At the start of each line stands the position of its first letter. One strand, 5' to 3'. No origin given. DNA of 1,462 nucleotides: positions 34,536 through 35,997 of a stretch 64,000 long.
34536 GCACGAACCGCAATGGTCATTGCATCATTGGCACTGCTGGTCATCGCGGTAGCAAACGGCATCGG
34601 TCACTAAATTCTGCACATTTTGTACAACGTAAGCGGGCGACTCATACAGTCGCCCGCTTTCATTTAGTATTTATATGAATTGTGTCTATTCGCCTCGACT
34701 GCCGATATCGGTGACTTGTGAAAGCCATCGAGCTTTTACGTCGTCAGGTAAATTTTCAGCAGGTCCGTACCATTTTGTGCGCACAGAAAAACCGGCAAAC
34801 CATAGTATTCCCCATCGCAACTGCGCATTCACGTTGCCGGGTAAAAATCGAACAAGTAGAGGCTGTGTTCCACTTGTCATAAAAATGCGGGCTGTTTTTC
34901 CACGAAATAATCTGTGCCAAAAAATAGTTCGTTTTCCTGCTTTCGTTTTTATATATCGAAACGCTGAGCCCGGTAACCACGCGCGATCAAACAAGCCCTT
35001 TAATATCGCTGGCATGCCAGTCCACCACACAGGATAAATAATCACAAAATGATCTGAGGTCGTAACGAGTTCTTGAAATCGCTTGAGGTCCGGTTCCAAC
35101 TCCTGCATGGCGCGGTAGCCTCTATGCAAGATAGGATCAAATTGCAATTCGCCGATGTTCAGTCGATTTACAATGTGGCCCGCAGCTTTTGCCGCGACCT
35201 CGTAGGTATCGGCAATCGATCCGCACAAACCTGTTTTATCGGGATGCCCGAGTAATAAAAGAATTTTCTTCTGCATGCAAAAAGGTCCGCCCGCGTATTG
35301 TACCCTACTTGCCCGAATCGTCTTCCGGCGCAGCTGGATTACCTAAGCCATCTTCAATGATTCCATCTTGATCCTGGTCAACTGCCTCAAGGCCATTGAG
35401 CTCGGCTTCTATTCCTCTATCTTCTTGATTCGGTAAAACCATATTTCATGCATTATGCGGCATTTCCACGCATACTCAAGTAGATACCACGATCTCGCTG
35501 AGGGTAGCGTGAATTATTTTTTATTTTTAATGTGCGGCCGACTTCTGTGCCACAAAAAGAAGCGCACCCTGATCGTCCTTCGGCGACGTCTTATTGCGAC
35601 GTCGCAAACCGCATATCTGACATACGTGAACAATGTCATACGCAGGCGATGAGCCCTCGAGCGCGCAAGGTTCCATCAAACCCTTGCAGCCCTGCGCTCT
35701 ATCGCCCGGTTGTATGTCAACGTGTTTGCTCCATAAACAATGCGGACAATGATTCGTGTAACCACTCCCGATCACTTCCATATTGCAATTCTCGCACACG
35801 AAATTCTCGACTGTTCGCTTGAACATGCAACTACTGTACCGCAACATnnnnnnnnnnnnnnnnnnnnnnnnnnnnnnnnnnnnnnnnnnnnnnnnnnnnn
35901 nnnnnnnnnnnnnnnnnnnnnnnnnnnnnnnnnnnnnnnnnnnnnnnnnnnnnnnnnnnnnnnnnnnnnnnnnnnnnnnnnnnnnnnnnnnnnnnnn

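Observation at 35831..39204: Tandem large secreted cell-wall-hydrolase-like proteins with extensive low-complexity tails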

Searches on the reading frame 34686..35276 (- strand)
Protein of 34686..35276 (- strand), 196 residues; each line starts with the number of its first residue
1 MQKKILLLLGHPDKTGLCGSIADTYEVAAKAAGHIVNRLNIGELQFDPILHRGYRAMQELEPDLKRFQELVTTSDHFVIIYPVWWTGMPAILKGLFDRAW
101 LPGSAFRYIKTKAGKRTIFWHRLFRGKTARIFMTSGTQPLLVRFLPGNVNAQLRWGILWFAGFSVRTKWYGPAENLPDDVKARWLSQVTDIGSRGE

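Call 32: search_protein_families(library=pfam, proteins=[window:34686-35276:-], max_evalue=0.001)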
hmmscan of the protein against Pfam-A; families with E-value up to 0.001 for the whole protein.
window:34686-35276:- (196 aa): 2 families
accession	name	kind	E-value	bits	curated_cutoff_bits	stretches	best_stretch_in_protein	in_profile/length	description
PF02525.22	Flavodoxin_2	-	5.2e-26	92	27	1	3-163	1-167/198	Flavodoxin-like fold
PF03358.20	FMN_red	-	3.7e-13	49.7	24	1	4-114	2-99/152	NADPH-dependent FMN reductase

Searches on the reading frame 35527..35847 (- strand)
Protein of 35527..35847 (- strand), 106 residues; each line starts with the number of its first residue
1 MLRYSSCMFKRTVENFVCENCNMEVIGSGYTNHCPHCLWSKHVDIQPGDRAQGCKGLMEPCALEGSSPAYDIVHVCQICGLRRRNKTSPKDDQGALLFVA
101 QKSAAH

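Call 32: search_protein_families(library=pfam, proteins=[window:35527-35847:-], max_evalue=0.001)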
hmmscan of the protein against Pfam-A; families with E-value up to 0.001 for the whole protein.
window:35527-35847:- (106 aa): 1 family
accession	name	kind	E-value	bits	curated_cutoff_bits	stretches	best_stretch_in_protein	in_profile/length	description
PF12647.12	RNHCP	-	6.9e-26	90.5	24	1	14-96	2-89/90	RNHCP domain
